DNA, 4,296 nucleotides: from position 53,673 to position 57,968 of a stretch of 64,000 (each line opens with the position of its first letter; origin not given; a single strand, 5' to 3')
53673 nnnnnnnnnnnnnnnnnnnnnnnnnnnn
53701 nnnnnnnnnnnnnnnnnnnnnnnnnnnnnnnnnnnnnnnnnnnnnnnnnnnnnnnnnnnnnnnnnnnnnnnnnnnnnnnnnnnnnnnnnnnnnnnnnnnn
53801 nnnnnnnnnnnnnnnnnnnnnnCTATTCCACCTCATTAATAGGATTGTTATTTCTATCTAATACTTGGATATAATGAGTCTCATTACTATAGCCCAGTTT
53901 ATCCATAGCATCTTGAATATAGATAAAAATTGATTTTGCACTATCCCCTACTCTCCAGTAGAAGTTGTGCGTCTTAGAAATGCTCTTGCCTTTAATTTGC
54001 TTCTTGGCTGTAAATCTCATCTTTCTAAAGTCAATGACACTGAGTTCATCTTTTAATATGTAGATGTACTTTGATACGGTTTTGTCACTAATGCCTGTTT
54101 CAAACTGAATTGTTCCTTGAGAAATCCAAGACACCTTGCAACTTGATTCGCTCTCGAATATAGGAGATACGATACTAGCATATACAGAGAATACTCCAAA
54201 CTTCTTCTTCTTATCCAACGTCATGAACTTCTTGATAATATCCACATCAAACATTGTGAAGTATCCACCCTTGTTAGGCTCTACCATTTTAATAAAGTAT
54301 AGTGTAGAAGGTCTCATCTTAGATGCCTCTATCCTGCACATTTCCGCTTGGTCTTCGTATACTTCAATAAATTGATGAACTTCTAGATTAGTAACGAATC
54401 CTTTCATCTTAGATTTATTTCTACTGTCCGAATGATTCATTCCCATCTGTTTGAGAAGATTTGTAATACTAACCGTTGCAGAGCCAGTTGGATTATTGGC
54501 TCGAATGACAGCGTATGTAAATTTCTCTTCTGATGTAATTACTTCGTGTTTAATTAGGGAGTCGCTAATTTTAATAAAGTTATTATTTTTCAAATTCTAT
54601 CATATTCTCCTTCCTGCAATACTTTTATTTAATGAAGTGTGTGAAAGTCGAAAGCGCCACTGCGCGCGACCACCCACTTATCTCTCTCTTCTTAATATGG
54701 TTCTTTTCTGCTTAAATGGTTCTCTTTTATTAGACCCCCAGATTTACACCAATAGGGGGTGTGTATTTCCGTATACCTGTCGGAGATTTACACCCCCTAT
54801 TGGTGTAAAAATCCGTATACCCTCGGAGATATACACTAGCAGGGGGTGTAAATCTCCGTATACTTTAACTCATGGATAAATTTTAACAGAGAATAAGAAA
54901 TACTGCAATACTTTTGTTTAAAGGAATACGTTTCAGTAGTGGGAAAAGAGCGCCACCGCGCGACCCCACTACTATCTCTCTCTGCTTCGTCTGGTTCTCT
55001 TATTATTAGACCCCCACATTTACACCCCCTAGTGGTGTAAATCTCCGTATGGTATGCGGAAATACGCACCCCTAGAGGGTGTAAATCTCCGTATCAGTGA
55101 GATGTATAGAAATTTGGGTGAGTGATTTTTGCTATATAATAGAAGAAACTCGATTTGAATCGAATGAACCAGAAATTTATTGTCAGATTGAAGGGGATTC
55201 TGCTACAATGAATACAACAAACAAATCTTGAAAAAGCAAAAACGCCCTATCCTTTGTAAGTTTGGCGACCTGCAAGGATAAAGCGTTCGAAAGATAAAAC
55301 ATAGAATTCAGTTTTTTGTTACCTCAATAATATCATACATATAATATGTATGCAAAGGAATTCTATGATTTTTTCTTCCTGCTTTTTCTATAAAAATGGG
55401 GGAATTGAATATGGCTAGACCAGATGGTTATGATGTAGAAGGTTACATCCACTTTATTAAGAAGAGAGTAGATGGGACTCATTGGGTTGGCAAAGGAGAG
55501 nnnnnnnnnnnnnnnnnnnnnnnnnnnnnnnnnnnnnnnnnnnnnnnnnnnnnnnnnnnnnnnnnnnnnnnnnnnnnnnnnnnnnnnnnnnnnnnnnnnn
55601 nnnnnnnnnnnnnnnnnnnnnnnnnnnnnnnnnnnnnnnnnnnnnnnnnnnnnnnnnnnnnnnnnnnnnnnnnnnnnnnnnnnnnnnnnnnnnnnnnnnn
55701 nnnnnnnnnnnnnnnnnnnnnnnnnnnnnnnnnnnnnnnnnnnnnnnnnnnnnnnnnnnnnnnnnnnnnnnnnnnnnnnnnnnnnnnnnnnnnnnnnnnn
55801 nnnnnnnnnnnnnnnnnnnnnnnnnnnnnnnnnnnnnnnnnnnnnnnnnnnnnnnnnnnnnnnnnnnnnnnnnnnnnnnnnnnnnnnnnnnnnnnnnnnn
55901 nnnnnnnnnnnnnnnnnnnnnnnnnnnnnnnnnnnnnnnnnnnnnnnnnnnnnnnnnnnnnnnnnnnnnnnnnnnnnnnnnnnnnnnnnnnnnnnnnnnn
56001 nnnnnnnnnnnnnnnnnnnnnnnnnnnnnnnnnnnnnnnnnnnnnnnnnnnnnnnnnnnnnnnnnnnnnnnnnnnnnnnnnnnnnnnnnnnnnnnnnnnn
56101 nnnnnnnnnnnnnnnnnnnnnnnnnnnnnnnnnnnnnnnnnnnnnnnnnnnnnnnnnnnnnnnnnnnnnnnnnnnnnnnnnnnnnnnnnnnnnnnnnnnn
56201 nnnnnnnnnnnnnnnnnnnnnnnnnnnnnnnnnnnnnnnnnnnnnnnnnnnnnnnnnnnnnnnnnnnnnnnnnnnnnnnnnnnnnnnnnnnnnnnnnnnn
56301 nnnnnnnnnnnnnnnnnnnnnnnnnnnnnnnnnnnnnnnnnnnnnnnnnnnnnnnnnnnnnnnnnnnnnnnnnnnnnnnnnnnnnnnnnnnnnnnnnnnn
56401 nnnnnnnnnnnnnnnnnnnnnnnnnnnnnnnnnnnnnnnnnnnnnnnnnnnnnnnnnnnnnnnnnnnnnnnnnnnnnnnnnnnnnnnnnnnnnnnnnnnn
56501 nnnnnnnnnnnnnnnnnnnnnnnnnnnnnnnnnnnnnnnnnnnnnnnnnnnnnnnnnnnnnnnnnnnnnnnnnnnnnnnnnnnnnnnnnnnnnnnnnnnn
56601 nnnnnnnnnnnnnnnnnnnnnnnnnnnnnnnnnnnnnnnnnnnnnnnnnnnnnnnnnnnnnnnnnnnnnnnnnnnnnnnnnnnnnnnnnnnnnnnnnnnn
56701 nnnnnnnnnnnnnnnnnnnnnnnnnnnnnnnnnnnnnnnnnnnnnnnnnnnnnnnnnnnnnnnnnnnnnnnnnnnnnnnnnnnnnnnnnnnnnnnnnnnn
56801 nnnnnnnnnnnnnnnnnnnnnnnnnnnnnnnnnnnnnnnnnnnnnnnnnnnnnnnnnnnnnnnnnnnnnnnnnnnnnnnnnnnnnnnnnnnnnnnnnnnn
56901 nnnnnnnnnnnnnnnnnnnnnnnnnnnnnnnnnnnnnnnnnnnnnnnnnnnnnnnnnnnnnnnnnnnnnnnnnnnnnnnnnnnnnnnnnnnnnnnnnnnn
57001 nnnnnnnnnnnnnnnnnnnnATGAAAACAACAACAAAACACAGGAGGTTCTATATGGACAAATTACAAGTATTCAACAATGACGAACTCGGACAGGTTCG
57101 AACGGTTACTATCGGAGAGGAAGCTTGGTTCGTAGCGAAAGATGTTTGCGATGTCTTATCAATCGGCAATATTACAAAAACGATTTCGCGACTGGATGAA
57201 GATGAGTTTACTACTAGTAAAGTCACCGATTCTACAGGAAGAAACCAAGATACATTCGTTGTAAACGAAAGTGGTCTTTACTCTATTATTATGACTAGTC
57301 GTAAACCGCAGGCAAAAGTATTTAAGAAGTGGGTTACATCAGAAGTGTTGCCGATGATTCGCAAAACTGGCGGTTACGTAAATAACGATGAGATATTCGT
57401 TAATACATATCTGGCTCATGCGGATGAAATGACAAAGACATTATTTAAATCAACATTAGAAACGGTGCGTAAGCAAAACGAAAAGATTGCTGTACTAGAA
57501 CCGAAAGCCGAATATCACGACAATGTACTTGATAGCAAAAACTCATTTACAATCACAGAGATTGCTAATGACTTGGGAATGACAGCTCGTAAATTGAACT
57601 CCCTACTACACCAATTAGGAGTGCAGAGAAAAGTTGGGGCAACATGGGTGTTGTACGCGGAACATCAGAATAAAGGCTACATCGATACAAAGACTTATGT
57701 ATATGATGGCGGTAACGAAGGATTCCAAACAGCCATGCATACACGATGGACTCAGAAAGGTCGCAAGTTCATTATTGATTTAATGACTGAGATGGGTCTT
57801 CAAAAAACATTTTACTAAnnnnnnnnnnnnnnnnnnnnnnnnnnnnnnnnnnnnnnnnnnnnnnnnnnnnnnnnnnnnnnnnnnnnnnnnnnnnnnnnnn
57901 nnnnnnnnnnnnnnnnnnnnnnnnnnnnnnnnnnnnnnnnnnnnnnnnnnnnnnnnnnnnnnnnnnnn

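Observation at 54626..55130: Duplicated GC-rich segment plus iteron arrays: candidate replication origin or multi-operator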

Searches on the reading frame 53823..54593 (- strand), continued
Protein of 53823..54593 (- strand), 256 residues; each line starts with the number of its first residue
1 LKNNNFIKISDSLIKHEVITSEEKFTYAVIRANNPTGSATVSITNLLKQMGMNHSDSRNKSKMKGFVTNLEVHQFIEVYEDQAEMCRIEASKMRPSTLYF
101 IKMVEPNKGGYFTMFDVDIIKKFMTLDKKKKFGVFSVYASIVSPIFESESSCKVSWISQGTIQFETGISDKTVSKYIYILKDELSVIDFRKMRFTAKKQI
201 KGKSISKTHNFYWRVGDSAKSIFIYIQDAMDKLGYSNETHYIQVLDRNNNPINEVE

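Call 91: search_protein_families(library=pfam, proteins=[P0021, P0024, P0030, P0038, P0008, P0028, P0031, P0052, P0056, P0058], max_evalue=0.001)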
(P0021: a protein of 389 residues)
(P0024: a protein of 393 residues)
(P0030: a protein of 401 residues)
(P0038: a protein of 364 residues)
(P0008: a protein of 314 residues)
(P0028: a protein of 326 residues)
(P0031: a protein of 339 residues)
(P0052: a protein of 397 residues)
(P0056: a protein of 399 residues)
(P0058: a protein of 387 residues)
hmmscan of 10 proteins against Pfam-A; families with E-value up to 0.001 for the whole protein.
P0021 (389 aa): 1 family
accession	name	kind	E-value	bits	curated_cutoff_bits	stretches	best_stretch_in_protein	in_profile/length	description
PF04786.17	Baculo_DNA_bind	-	0.00017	21.5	25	1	55-123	21-93/248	ssDNA binding protein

P0024 (393 aa): 1 family
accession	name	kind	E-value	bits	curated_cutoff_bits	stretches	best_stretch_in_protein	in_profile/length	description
PF13730.12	HTH_36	-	2.1e-07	31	25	1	146-180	21-55/55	Helix-turn-helix domain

P0030 (401 aa): 1 family
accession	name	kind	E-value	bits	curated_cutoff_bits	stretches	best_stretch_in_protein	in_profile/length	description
PF13730.12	HTH_36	-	1.6e-05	25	25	1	158-195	19-55/55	Helix-turn-helix domain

P0038 (364 aa): 1 family
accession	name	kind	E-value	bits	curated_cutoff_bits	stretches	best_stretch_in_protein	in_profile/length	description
PF13730.12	HTH_36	-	1.1e-06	28.8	25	1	121-169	8-55/55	Helix-turn-helix domain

P0008 (314 aa): 1 family
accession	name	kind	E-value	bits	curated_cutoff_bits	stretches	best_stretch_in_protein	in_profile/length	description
PF13730.12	HTH_36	-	6e-05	23.2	25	1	244-275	23-54/55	Helix-turn-helix domain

P0028 (326 aa): 1 family
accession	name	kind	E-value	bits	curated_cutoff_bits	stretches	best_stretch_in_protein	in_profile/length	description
PF13730.12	HTH_36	-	3.7e-05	23.9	25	1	175-208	18-50/55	Helix-turn-helix domain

P0031 (339 aa): 2 families
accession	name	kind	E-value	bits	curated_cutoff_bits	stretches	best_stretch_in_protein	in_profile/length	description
PF13730.12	HTH_36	-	1.3e-10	41.4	25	1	136-171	20-54/55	Helix-turn-helix domain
PF21984.2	DnaD_N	-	0.00016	22.3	27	0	138-189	31-82/101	DnaD N-terminal domain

P0052 (397 aa): 0 families

P0056 (399 aa): 0 families

P0058 (387 aa): 0 families

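Call 92: find_encoding_contigs(protein=P0014, flank=5000, max_places=1)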
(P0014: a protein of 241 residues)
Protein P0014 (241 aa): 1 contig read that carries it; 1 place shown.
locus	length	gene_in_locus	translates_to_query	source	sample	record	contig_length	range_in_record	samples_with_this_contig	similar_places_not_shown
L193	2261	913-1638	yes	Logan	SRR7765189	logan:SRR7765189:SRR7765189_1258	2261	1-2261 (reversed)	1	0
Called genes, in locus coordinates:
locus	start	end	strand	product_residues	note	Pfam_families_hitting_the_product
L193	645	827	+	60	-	-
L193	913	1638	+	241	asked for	-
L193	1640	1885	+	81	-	-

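Call 93: find_encoding_contigs(protein=P0012, flank=5000, max_places=1)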
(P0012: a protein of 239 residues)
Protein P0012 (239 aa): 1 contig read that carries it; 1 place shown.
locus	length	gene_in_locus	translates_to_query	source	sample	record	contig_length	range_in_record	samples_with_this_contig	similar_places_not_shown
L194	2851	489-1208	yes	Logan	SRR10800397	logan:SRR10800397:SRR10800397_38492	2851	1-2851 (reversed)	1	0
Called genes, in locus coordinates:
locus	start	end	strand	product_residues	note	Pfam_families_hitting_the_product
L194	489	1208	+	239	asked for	-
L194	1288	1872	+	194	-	PF06054:CoiA_nuc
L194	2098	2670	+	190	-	-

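Call 100: search_dna_similar(query=P0010, collection=phages, mode=protein, max_evalue=0.001, max_rows=25)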
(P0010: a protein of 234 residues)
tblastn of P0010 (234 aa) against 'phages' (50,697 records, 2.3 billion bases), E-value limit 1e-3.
No match.

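Call 101: search_dna_similar(query=P0010, collection=plasmids, mode=protein, max_evalue=0.001, max_rows=25)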
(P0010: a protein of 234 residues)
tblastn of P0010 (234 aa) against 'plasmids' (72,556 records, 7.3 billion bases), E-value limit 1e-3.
Records with a match: 8; places in all: 8; records where one place covers at least 80% of the query: 8.
Best place of each record, by identity: <60% 8.
By first word of the organism name: Bacillus 8.
By predicted mobility (MOB-suite, as given by PLSDB): non-mobilizable 7; conjugative 1.
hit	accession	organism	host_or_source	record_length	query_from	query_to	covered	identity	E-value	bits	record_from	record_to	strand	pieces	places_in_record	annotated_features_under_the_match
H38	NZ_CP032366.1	Bacillus wiedmannii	Alvinocaris longirostris,gills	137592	7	214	89%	37.3%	3e-32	130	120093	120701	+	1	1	hypothetical protein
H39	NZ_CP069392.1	Bacillus velezensis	cell culture,saltpan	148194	9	214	88%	35.8%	2e-29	122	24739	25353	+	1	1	hypothetical protein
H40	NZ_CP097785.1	Bacillus velezensis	Cell culture,Rizosphere soil sample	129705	9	214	88%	35.4%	3e-29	122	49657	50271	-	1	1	hypothetical protein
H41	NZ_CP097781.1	Bacillus velezensis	Cell culture,Rizosphere soil sample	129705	9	214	88%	35.4%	3e-29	122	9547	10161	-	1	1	hypothetical protein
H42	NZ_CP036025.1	Bacillus mycoides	cell culture,soil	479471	33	224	82%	29.1%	3e-16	84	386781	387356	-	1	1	hypothetical protein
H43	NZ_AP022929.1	Bacillus cereus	-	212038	40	233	83%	25.8%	2e-4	50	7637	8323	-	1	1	hypothetical protein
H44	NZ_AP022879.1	Bacillus cereus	-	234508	40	233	83%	25.8%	2e-4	50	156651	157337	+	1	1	hypothetical protein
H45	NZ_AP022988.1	Bacillus cereus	-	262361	40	233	83%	25.8%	2e-4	50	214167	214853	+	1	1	hypothetical protein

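Call 102: get_annotated_region(hit=H38, flank=5000)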
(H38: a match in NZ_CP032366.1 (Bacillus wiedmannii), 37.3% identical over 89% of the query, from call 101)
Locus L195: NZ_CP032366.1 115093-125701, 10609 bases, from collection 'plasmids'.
description: Bacillus wiedmannii strain SR52 plasmid unnamed1, complete sequence
organism: Bacillus wiedmannii (NCBI taxid 1890302)
taxonomy: Bacteria; Bacillota; Bacilli; Bacillales; Bacillaceae; Bacillus; Bacillus wiedmannii
host: -; source: Alvinocaris longirostris,gills; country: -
typing (MOB-suite, as given by PLSDB): non-mobilizable
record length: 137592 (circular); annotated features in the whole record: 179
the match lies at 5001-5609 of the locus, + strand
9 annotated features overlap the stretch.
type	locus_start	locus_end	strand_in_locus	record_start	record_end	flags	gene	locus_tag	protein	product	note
CDS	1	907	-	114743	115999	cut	-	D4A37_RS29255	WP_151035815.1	hypothetical protein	-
CDS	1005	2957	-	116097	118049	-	-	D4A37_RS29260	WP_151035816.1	ATP-dependent helicase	-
CDS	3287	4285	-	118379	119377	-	-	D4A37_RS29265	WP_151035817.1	replication initiator protein A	-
CDS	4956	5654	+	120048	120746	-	-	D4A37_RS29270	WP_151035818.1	hypothetical protein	-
CDS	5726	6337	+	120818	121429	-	-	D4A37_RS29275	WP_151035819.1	hypothetical protein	-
CDS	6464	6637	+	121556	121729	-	-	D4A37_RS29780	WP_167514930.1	hypothetical protein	-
CDS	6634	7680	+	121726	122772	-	-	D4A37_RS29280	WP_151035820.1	hypothetical protein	-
CDS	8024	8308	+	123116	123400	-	-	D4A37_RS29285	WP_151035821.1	HU family DNA-binding protein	GO:0030261 - chromosome condensation [Evidence IEA]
CDS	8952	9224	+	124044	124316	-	-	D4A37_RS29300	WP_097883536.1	hypothetical protein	-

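Call 103: get_annotated_region(hit=H39, flank=5000)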
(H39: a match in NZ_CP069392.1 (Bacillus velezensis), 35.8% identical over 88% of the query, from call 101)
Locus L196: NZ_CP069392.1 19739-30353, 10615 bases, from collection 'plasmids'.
description: Bacillus velezensis strain Sam8H1 plasmid unnamed1, complete sequence
organism: Bacillus velezensis (NCBI taxid 492670)
taxonomy: Bacteria; Bacillota; Bacilli; Bacillales; Bacillaceae; Bacillus; Bacillus velezensis
host: -; source: cell culture,saltpan; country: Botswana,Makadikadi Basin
typing (MOB-suite, as given by PLSDB): non-mobilizable
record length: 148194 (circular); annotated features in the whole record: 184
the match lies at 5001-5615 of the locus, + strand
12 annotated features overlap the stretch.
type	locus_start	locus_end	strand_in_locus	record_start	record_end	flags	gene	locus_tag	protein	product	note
CDS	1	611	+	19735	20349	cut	-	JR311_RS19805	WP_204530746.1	MerR family transcriptional regulator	GO:0006355 - regulation of DNA-templated transcription [Evidence IEA]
CDS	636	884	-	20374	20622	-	-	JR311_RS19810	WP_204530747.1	hypothetical protein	-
CDS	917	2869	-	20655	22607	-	-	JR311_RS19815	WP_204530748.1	ATP-dependent helicase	-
CDS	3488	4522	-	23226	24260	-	-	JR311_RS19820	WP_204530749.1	helix-turn-helix domain-containing protein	-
CDS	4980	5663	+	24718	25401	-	-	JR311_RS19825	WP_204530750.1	hypothetical protein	-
CDS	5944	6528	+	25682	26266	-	-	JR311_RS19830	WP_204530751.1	hypothetical protein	-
CDS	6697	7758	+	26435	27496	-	-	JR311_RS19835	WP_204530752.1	hypothetical protein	-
CDS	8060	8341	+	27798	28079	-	-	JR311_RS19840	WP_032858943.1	HU family DNA-binding protein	GO:0030261 - chromosome condensation [Evidence IEA]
CDS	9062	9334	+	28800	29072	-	-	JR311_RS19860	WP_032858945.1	hypothetical protein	-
CDS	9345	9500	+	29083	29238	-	-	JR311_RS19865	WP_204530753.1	hypothetical protein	-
CDS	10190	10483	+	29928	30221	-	-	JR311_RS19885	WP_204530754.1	hypothetical protein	-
CDS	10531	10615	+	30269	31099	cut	-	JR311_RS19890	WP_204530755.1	hypothetical protein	-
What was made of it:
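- Relatives are recorded as plasmids (calls 101-103).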

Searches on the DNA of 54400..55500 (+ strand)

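Call 5: search_rna_families(source=window, start=54400, end=55500, threshold=evalue, max_evalue=10)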
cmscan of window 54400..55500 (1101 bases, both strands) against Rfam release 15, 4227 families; matches with E-value up to 10: 16.
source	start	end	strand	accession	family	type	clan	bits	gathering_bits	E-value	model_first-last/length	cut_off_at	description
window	54744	54810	+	RF04154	mir-1277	Gene; miRNA;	-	32.5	81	0.00057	1-78/78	no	mir-1277 microRNA precursor family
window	54773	54860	-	RF03676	MIR5148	Gene; miRNA;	-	31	93.5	0.00057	1-78/78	no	MIR5148 microRNA precursor family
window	55237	55315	-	RF00042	CopA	Gene; antisense;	-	28.3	60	0.011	1-92/92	no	CopA-like RNA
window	54742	54808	-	RF04154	mir-1277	Gene; miRNA;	-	27.5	81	0.012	1-78/78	no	mir-1277 microRNA precursor family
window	55301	55385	-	RF01601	plasmodium_snoR26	Gene; snRNA; snoRNA; CD-box;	-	26.7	50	1.2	1-160/160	no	small nucleolar RNA snoR26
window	55018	55084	-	RF04154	mir-1277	Gene; miRNA;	-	24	81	0.097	1-78/78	no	mir-1277 microRNA precursor family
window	55239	55322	-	RF02589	Spy779816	Gene; sRNA;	-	23.6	67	0.33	1-88/88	no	S. pyogenes small RNA 779816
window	55233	55394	-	RF02390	sau-41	Gene; sRNA;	-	22.8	80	0.67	1-156/156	no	Staphylococcus sRNA sau-41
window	54743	54810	+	RF04174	MIR4208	Gene; miRNA;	-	22.7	140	0.96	1-191/191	no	MIR4208 microRNA precursor family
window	54733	54818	+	RF00947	mir-929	Gene; miRNA;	-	22.6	56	0.035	1-74/74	no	mir-929 microRNA precursor family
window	55016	55088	-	RF04128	MIR8562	Gene; miRNA;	-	21.2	211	0.25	1-242/242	no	MIR8562 microRNA precursor family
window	55144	55337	-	RF02452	ncr1575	Gene; sRNA;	-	20.1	60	4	1-212/212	no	Bacillus sRNA ncr1575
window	55267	55398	+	RF00885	MIR821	Gene; miRNA;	-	18.6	249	0.79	1-275/275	no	MIR821 microRNA precursor family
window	55267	55398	-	RF00885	MIR821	Gene; miRNA;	-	18.5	249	0.81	1-275/275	no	MIR821 microRNA precursor family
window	55264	55375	+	RF01770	rimP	Cis-reg; leader;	-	18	47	5.1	1-102/102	no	Gammaprotebacteria rimP leader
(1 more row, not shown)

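Call 8: search_dna_similar(query=window:54400-55500:+, collection=phages, mode=distant, max_rows=30)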
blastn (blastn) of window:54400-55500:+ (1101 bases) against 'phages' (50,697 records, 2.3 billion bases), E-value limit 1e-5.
Records with a match: 6; places in all: 6; records where one place covers at least 80% of the query: 0.
Best place of each record, by identity: 95-99% 6.
By first word of the organism name: Bacillus 6.
By host as written in the record: Bacillus subtilis 2; Bacillus subtilis BEST7003 2; Rosselomorea vietnamensis FJAT-46955 1; Bacillus sp. 1.
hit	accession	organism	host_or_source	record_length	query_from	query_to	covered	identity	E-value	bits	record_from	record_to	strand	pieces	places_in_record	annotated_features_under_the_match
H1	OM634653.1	Bacillus phage vB_BsuS_PJN02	Bacillus subtilis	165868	842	888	4%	95.7%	2e-11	77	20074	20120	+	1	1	none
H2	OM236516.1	Bacillus phage FADO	Bacillus subtilis BEST7003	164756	842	888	4%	95.7%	2e-11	77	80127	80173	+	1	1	none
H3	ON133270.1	Bacillus phage 2S-4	Rosselomorea vietnamensis FJAT-46955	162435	842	888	4%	95.7%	2e-11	77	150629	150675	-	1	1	none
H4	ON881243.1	Bacillus phage PK-3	Bacillus sp.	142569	842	888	4%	95.7%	2e-11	77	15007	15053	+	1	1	none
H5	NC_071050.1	Bacillus phage vB_BsuS_PJN02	Bacillus subtilis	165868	842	888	4%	95.7%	2e-11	77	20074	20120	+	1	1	none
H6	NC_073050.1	Bacillus phage FADO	Bacillus subtilis BEST7003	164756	842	888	4%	95.7%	2e-11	77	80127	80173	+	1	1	none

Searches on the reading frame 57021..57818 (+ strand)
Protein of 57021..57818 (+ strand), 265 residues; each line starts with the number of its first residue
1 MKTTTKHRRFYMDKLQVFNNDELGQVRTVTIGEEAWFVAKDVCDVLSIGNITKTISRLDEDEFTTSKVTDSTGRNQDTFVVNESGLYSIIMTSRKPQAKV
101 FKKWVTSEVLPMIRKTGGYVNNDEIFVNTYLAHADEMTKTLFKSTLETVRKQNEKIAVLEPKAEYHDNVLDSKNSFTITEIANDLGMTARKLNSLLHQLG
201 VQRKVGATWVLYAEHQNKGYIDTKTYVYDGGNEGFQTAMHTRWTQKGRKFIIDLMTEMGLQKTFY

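Call 10: search_protein_families(library=pfam, proteins=[window:57021-57818:+], max_evalue=0.01)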
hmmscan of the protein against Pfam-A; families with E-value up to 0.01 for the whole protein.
window:57021-57818:+ (265 aa): 3 families
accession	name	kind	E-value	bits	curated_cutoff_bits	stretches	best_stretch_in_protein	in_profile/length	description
PF03374.19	ANT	-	3.2e-31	108.3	25.3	1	154-256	2-106/108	Phage antirepressor protein KilAC domain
PF02498.22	Bro-N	-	1.9e-25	89.7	25.6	1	25-111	1-96/96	BRO family, N-terminal domain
PF08280.17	HTH_Mga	-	0.00025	21.4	23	1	169-199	14-43/59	M protein trans-acting positive regulator (MGA) HTH domain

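Call 11: search_protein_families(library=phrogs, proteins=[window:57021-57818:+], max_evalue=0.001)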
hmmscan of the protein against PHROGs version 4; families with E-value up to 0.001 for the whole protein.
window:57021-57818:+ (265 aa): 15 families
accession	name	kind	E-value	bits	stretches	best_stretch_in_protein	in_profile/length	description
phrog_130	-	transcription regulation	1.9e-83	282.1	1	9-261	154-414/480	anti-repressor Ant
phrog_2899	-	transcription regulation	6.1e-39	135.2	1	12-133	4-125/263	anti-repressor Ant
phrog_463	-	transcription regulation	8e-39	134.7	1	12-162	2-153/250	anti-repressor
phrog_63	-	transcription regulation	1.7e-33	117.6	1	44-262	159-363/431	anti-repressor Ant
phrog_245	-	transcription regulation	3.2e-30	106.7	1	18-151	46-166/319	anti-repressor Ant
phrog_7940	-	unknown function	5.2e-30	105.8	1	12-122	1-110/252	-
phrog_2593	-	transcription regulation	9.3e-29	101.9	1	25-174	31-196/255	anti-repressor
phrog_2011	-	transcription regulation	8.3e-27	95.6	1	16-137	2-133/275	anti-repressor Ant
phrog_25722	-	unknown function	1.5e-25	90.8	1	12-137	1-126/150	-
phrog_2977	-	transcription regulation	1.6e-25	90.6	1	5-97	54-149/150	anti-repressor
phrog_9976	-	transcription regulation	2.9e-24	87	1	17-156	5-139/188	anti-repressor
phrog_5060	-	transcription regulation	2.8e-23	84.1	1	24-120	15-120/224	anti-repressor Ant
phrog_25289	-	unknown function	1.6e-16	61.3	1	192-256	1-65/79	-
phrog_373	-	transcription regulation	1.2e-09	38.9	1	8-199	72-258/373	anti-repressor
phrog_7347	-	unknown function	0.00013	23.2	1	78-122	6-49/78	-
